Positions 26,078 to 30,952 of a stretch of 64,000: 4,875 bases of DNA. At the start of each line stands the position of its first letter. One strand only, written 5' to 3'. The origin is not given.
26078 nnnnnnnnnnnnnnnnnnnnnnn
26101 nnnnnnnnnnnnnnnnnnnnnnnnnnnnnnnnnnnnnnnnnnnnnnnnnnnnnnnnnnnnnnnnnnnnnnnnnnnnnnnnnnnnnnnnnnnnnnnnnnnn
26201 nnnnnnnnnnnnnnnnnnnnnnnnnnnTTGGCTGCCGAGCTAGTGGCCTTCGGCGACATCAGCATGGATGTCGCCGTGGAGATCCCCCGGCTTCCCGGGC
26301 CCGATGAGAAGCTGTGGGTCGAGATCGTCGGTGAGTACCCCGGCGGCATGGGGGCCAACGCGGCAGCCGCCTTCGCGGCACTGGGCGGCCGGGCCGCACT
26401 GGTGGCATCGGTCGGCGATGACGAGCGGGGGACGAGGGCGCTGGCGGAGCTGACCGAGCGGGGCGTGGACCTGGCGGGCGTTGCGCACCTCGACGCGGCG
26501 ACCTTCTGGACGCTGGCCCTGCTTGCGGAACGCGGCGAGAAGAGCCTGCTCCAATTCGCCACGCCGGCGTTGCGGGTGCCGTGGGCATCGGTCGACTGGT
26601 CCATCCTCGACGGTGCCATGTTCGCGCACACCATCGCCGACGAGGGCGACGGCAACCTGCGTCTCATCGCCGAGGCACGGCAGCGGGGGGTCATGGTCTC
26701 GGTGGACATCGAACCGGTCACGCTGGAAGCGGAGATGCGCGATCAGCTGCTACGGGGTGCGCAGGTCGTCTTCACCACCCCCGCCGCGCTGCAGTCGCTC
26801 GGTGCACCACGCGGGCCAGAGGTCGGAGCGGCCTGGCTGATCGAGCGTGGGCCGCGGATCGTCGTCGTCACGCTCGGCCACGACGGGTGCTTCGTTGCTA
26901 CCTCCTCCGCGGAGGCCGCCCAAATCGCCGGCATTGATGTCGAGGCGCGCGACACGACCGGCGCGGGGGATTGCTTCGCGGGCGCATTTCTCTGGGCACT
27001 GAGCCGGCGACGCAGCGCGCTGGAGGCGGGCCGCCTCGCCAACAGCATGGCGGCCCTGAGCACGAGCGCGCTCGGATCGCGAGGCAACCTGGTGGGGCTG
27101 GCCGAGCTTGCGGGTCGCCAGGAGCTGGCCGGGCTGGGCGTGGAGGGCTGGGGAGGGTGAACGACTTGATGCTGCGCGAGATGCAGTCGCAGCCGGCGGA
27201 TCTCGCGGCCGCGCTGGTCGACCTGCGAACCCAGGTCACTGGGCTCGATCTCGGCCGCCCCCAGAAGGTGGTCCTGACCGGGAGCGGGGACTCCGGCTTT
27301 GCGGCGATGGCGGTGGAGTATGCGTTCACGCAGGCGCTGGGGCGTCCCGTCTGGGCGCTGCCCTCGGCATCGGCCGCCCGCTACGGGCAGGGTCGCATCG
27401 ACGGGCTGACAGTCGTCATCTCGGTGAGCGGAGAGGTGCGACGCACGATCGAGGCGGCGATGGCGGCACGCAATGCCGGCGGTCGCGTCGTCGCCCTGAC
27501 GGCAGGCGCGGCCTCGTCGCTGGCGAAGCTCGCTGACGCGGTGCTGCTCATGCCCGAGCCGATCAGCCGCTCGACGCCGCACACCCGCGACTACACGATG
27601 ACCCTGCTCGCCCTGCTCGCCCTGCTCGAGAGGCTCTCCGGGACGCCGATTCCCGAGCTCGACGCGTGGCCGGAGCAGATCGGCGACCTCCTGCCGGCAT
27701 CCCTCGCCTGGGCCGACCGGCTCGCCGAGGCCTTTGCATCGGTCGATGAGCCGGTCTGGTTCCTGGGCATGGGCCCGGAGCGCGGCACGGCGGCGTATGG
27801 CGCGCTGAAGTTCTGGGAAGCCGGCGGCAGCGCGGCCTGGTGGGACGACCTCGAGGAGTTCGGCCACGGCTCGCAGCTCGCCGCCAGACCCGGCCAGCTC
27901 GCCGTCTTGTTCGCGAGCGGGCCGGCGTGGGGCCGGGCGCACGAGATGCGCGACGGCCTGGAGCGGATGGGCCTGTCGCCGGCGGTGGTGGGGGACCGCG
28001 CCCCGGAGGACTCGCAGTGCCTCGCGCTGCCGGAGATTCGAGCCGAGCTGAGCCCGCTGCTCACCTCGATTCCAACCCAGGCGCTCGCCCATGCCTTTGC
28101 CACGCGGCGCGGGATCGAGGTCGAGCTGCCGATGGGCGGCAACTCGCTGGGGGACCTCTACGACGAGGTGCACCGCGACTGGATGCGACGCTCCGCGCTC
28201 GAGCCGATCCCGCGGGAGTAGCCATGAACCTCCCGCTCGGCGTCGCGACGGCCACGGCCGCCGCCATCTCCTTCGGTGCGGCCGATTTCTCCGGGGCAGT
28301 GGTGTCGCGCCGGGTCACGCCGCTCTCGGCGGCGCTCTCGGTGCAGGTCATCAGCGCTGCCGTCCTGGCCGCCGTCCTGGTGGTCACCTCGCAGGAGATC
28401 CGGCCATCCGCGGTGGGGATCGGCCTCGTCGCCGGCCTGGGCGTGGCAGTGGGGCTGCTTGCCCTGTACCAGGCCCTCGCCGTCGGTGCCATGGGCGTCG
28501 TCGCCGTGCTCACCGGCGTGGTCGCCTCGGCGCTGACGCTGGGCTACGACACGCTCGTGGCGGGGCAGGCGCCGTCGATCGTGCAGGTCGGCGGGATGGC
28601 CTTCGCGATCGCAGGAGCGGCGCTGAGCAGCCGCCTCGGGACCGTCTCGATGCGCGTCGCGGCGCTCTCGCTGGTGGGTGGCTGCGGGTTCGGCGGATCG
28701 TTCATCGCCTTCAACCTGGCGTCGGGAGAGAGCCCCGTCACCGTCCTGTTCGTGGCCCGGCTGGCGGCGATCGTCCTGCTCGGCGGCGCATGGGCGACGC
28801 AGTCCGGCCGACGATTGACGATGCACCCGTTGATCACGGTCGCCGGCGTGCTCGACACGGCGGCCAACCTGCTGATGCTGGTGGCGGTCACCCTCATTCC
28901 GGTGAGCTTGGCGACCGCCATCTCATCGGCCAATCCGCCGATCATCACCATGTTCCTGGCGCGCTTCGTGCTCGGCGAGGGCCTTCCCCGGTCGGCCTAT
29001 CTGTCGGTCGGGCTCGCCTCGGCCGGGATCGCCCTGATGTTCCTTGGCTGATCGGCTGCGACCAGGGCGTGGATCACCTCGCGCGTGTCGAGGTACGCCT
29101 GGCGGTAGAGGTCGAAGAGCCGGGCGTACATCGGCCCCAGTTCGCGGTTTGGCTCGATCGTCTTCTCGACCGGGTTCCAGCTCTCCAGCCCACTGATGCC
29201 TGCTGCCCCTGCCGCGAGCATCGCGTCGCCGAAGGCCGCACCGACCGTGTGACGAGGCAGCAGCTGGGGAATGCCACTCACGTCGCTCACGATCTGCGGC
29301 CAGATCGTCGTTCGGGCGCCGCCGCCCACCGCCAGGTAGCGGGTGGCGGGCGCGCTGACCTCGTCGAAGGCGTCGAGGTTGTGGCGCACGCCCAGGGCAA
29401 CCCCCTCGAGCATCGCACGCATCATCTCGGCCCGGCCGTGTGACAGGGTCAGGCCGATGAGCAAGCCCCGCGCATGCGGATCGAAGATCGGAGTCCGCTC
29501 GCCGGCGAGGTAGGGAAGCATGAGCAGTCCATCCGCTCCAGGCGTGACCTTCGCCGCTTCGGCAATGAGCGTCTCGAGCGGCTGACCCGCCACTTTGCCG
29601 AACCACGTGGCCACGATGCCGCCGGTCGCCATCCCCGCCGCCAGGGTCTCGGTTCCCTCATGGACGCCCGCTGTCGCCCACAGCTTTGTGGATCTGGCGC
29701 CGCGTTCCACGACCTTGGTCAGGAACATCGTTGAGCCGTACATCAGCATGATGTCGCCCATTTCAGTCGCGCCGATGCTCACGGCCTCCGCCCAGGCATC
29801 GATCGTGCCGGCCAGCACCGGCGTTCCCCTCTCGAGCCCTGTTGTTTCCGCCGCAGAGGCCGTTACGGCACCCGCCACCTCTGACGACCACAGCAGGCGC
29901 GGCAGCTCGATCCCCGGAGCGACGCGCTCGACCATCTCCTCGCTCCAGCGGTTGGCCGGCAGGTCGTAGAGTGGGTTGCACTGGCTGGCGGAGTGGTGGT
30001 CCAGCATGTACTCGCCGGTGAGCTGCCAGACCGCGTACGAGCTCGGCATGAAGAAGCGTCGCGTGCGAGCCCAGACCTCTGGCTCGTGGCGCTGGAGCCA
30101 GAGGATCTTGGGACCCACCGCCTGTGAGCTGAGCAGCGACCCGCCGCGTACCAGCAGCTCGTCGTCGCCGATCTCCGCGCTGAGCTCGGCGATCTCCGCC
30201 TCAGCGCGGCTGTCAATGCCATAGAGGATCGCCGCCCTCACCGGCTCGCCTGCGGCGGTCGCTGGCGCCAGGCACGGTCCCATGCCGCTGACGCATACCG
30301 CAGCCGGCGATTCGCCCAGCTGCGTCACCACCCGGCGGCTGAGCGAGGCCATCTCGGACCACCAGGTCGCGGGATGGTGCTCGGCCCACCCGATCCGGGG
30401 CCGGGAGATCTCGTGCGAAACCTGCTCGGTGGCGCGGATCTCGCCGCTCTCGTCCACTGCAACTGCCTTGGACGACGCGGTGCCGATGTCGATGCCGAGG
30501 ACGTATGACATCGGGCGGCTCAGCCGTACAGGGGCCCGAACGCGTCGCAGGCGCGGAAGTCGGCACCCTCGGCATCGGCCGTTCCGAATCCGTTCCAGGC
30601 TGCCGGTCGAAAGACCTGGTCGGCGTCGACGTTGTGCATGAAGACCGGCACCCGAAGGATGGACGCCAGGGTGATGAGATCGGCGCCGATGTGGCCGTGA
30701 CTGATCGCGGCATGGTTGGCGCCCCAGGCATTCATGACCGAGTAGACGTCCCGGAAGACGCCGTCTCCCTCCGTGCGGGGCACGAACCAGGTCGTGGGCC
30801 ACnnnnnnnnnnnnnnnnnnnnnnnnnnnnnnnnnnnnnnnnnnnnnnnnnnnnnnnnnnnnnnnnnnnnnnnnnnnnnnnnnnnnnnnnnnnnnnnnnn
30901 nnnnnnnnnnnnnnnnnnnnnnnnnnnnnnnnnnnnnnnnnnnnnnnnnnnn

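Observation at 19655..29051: Locus ordered like the B. subtilis frlBONMD fructosamine (Amadori) operon, with an extra 459-aa unknown enzyme, a second SIS protein and an EamA exporter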

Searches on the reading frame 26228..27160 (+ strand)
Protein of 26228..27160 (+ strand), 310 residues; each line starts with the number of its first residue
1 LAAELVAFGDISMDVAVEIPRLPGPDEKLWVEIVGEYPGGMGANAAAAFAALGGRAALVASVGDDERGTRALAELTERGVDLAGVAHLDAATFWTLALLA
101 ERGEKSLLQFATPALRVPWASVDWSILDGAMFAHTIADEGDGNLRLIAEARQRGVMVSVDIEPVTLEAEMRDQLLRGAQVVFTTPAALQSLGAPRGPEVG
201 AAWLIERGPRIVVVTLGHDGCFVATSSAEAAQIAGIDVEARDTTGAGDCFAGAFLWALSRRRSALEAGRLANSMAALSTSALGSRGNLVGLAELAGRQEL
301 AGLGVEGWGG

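Call 3: search_protein_families(library=pfam, proteins=[window:26228-27160:+], max_evalue=0.01)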
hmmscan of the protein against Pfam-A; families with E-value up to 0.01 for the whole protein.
window:26228-27160:+ (310 aa): 1 family
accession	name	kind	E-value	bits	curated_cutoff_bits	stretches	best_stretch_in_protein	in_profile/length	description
PF00294.29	PfkB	-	4.2e-36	125.3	25.8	1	4-285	3-296/302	pfkB family carbohydrate kinase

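Call 4: search_protein_families(library=ncbifam, proteins=[window:26228-27160:+], max_evalue=0.01)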
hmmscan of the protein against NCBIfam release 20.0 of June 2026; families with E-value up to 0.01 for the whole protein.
window:26228-27160:+ (310 aa): 23 families
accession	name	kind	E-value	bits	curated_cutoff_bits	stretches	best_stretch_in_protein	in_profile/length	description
TIGR02152.1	D_ribokin_bact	equivalog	5.1e-34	118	299.65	1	6-288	2-290/298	ribokinase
NF053626.1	RibKinHalex1628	equivalog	5.1e-33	114.8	330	1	5-287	4-281/293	ATP-dependent ribose-1-phosphate kinase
NF008353.0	PRK11142.1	equivalog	4e-26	92.2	341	2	200-284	206-289/307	ribokinase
TIGR04382.1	myo_inos_iolC_N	equivalog_domain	8.9e-24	84.3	300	1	31-284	26-295/309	5-dehydro-2-deoxygluconokinase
NF041134.1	R1P_kin_Thcocales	equivalog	5.2e-21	75.3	500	2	5-173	3-167/291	ADP-dependent ribose-1-phosphate kinase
NF049991.1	TagKinase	equivalog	4e-17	62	420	2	171-294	188-308/321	tagatose kinase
NF006957.1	PRK09434.1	equivalog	6.5e-16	58.7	450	1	37-284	25-292/302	fructokinase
TIGR03168.1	1-PFK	subfamily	2.1e-15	56.5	216.4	1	201-281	205-284/305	hexose kinase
NF007321.0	PRK09813.1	equivalog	1.9e-14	53.8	247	2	35-94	20-79/261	fructoselysine 6-kinase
TIGR02198.1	rfaE_dom_I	equivalog_domain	2.2e-13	50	345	2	210-285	228-303/315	D-glycero-beta-D-manno-heptose-7-phosphate kinase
NF047869.1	myo_kin_aldol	exception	6.3e-12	44.6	600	2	211-294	239-327/586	bifunctional 5-dehydro-2-deoxygluconokinase/5-dehydro-2-deoxyphosphogluconate aldolase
NF040938.1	KDG_KDGal_kin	equivalog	8e-12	44.9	400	2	175-287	181-292/305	bifunctional 2-dehydro-3-deoxygluconokinase/2-dehydro-3-deoxygalactonokinase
TIGR03828.1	pfkB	equivalog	1e-11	44.5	292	1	202-281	206-284/305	1-phosphofructokinase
NF008454.0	PRK11316.1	equivalog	7.6e-10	38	521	1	31-284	43-300/475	bifunctional D-glycero-beta-D-manno-heptose-7-phosphate kinase/D-glycero-beta-D-manno-heptose 1-phosphate adenylyltransferase HldE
NF041164.1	NucKinThplmales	equivalog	2.7e-09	36.6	450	1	211-272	204-265/295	nucleoside kinase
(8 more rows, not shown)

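Call 26: search_solved_structures(query=window:26228-27160:+, max_evalue=1e-10)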
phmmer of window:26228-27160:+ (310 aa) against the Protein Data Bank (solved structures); distinct sequences matched with E-value up to 1e-10: 23.
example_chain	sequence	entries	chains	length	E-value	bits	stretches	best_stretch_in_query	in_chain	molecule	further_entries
5zwy_A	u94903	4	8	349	1.8e-21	80.1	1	204-285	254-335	Ribokinase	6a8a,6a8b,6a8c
4x8f_A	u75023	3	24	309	3.4e-21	79.2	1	4-293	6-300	Ribokinase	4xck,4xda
11bl_A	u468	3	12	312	5.5e-21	78.5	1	5-285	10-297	Ribokinase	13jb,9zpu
6znx_A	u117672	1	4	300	3.8e-20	75.7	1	6-288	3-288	Ribokinase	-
8cqx_A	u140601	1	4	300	6.9e-20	74.9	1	6-288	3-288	Ribokinase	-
2rbc_A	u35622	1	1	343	1.3e-19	74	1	8-285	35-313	Sugar kinase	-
7ag6_A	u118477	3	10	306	1.4e-17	67.3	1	11-288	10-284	Sulfofructose kinase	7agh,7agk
5ey7_A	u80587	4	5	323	9.3e-16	61.3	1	37-288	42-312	Fructokinase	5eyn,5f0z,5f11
1gqt_A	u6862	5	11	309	1.6e-15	60.5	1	2-287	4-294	RIBOKINASE | PROTEIN (RIBOKINASE)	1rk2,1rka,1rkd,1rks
3h49_A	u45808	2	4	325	3.4e-15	59.5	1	32-285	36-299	Ribokinase | Uncharacterized sugar kinase ydjH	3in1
5ygg_A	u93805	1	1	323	1.6e-14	57.3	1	37-288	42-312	Fructokinase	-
3ewm_A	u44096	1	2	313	1.9e-14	57.1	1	31-284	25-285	Uncharacterized sugar kinase PH1459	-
6wjz_A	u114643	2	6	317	3.3e-14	56.3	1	5-286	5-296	Ribokinase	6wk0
5byc_A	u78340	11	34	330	3.8e-14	56.1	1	4-286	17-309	Ribokinase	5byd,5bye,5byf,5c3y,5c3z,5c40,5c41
2fv7_A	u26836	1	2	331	3.9e-14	56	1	4-286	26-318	Ribokinase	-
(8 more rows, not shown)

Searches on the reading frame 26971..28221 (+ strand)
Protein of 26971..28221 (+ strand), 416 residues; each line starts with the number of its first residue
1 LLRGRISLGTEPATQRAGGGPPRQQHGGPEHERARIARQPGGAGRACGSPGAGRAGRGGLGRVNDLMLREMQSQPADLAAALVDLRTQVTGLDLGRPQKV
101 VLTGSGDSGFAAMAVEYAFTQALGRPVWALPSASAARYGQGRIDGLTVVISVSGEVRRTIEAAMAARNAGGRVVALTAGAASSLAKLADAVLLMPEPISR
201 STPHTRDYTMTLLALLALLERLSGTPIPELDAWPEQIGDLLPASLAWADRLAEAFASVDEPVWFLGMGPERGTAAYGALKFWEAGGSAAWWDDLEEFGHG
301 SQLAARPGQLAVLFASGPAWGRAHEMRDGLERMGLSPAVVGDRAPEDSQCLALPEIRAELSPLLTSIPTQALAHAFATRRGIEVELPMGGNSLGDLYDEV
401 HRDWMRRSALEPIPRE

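Call 3: search_protein_families(library=pfam, proteins=[window:26971-28221:+], max_evalue=0.01)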
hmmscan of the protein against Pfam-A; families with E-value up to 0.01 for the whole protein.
window:26971-28221:+ (416 aa): 2 families
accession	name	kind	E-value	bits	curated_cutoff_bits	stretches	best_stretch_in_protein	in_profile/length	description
PF01380.27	SIS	-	6.2e-16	58.8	25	1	98-220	6-130/131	SIS domain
PF13580.11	SIS_2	-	0.0011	19.5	27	1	148-177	108-137/138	SIS domain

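Call 4: search_protein_families(library=ncbifam, proteins=[window:26971-28221:+], max_evalue=0.01)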
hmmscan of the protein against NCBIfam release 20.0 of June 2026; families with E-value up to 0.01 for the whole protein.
window:26971-28221:+ (416 aa): 23 families
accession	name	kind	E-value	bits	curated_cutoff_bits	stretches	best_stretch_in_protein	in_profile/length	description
NF001484.0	PRK00331.1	subfamily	1.3e-17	63.4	381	1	66-387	253-591/601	isomerizing glutamine--fructose-6-phosphate transaminase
TIGR01135.1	glmS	equivalog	7.3e-15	54.5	418.05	1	66-387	252-597/607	glutamine--fructose-6-phosphate transaminase (isomerizing)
NF046059.1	NagB_SO3506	equivalog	1.1e-10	41.3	430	1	66-224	3-167/330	glucosamine-6-phosphate deaminase NagB-II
TIGR03127.2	RuMP_HxlB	equivalog_domain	1.3e-08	35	160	1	95-197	28-126/178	6-phospho-3-hexuloisomerase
NF041128.1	glucosaP_deam_GlmD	equivalog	1.8e-08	34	580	1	68-385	4-312/323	glucosamine-6-phosphate deaminase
NF041755.1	RuMP_HxlAB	equivalog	6.2e-08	32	500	1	146-197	291-342/391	bifunctional 3-hexulose-6-phosphate synthase/6-phospho-3-hexuloisomerase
NF040776.2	AlsR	equivalog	1.9e-06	27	400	1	146-197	179-230/279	transcriptional repressor AlsR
NF008458.0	PRK11337.1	equivalog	1.2e-05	24.4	378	1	146-197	191-242/293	MurR/RpiR family transcriptional regulator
NF010701.0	PRK14101.1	equivalog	2.1e-05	22.9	920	1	99-193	470-564/638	bifunctional transcriptional regulator/glucokinase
NF008590.0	PRK11557.1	equivalog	0.00027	20.4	355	1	96-193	131-229/282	MurR/RpiR family transcriptional regulator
NF002805.0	PRK02947.1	subfamily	0.00028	20.1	135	1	146-183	110-147/247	sugar isomerase domain-containing protein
TIGR02815.1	agaS_fam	subfamily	0.00034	19.7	529.2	1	99-323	44-280/372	putative sugar isomerase, AgaS family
NF010547.0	PRK13938.1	equivalog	0.00072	19.3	320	1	139-195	109-165/196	D-sedoheptulose 7-phosphate isomerase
NF006422.0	PRK08674.1-1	subfamily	0.00097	18.7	317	1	98-189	26-108/302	bifunctional phosphoglucose/phosphomannose isomerase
TIGR00393.1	kpsF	subfamily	0.0012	18.5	203.7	1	99-194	2-98/268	KpsF/GutQ family sugar-phosphate isomerase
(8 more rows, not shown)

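Call 25: search_solved_structures(query=window:27163-28221:+, max_evalue=0.001)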
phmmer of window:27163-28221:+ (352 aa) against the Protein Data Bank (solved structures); distinct sequences matched with E-value up to 0.001: 14.
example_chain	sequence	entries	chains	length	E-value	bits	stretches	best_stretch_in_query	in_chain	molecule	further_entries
7kqa_A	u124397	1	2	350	1.4e-09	41.1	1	22-327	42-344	Iron dicitrate transport regulator FecR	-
2aml_A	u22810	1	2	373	1.9e-09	40.7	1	82-318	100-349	SIS domain protein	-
1j5x_A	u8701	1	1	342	7.6e-09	38.7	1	33-323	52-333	GLUCOSAMINE-6-PHOSPHATE DEAMINASE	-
8eol_A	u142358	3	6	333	1.4e-08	37.9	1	5-157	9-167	GLUCOSAMINE-6-PHOSPHATE DEAMINASE | Glutamine-fructose-6-phosphate transaminase (Isomerizing)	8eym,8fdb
3hba_A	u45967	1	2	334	1.4e-08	37.9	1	5-157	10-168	Putative phosphosugar isomerase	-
1moq_A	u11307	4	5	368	7.1e-08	35.5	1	32-324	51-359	GLUCOSAMINE 6-PHOSPHATE SYNTHASE | Glutamine--fructose-6-phosphate aminotransferase [isomerizing]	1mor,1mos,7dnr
3knz_A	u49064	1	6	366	2.7e-07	33.6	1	33-323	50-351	Putative sugar binding protein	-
3ooj_A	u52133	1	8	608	3.1e-07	33.4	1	32-324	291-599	Glucosamine/fructose-6-phosphate aminotransferase, isomerizing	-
2j6h_A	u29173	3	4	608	3.1e-07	33.4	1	32-324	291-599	GLUCOSAMINE-FRUCTOSE-6-PHOSPHATE AMINOTRANSFERASE | GLUCOSAMINE--FRUCTOSE-6-PHOSPHATE AMINOTRANSFERASE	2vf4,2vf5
1jxa_A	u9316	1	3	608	6.2e-07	32.4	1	32-324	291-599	glucosamine 6-phosphate synthase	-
4amv_A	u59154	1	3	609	6.2e-07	32.4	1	32-324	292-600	GLUCOSAMINE--FRUCTOSE-6-PHOSPHATE AMINOTRANSFERASE [ISOMER IZING]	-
9lj9_B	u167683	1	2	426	4.4e-06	29.6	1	33-139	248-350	3-hexulose-6-phosphate synthase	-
1vim_A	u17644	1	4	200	1.2e-05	28.2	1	33-154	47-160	Hypothetical protein AF1796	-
4s1w_A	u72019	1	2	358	0.0003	23.6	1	81-324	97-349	Glutamine--fructose-6-phosphate aminotransferase [isomerizing]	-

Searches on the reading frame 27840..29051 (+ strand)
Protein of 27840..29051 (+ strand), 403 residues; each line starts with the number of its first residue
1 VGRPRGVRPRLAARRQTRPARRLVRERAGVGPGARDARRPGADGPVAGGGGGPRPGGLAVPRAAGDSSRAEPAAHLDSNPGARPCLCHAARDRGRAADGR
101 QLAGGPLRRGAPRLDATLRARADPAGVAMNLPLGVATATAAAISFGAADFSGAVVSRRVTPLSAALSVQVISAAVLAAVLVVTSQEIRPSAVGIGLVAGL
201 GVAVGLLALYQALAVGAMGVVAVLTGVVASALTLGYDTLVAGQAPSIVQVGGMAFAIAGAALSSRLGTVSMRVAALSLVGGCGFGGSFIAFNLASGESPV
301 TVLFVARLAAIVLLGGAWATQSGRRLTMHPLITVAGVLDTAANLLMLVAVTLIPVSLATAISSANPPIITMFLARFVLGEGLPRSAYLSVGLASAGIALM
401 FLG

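Call 3: search_protein_families(library=pfam, proteins=[window:27840-29051:+], max_evalue=0.01)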
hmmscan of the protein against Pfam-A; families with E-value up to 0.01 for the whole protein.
window:27840-29051:+ (403 aa): 1 family
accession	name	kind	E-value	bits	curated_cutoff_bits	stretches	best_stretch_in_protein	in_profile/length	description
PF00892.27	EamA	-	1.1e-13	52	28.2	2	276-401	6-134/135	EamA-like transporter family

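Call 4: search_protein_families(library=ncbifam, proteins=[window:27840-29051:+], max_evalue=0.01)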
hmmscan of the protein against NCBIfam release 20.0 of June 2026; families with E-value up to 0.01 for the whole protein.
window:27840-29051:+ (403 aa): 0 families

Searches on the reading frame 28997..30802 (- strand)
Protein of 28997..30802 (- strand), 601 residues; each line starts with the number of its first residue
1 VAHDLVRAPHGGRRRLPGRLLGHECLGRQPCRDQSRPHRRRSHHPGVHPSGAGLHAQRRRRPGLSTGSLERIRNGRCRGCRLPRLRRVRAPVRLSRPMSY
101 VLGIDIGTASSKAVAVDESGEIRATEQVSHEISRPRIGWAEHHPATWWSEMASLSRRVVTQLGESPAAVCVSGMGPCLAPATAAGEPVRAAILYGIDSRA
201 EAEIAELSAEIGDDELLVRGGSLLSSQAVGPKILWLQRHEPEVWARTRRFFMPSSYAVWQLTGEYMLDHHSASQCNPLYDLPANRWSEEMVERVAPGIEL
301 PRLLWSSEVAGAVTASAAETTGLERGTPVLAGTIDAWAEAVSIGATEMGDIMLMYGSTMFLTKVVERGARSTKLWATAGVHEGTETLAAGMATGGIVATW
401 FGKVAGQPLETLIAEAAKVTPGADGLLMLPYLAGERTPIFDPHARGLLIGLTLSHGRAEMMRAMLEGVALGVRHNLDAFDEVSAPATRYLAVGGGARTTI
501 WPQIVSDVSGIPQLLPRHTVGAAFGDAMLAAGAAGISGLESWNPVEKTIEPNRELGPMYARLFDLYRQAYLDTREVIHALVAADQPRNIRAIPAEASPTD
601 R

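Call 20: search_protein_families(library=ncbifam, proteins=[window:28997-30802:-], max_evalue=0.00001)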
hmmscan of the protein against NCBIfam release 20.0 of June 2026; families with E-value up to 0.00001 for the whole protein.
window:28997-30802:- (601 aa): 10 families
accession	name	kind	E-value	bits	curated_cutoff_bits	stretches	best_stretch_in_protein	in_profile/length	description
TIGR01312.1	XylB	equivalog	3.2e-90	303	380.25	1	102-570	1-480/481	xylulokinase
NF011601.0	PRK15027.1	equivalog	1e-55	189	912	1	102-570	3-476/484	xylulokinase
TIGR01314.1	gntK_FGGY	equivalog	4.8e-49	167.2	648.55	1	100-559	1-473/505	gluconokinase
TIGR01311.1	glycerol_kin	equivalog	7.2e-41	140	590.35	1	100-540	2-456/496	glycerol kinase GlpK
NF003154.0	PRK04123.1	equivalog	1.9e-38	132.5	428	1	98-570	3-534/554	ribulokinase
NF008187.0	PRK10939.1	equivalog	2.7e-37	128.6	528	1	98-579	3-509/521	autoinducer-2 kinase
NF000756.0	PRK00047.1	subfamily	3.4e-34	118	498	1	99-536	5-454/502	glycerol kinase GlpK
TIGR01315.1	5C_CHO_kinase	subfamily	1.8e-32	112.8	408.7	2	416-555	371-518/541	FGGY family pentulose kinase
TIGR01234.1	L-ribulokinase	equivalog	1.6e-31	109.7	583.25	1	100-568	2-525/536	ribulokinase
TIGR02628.1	fuculo_kin_coli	equivalog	1.4e-27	96.8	470.9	1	101-536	3-444/465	L-fuculokinase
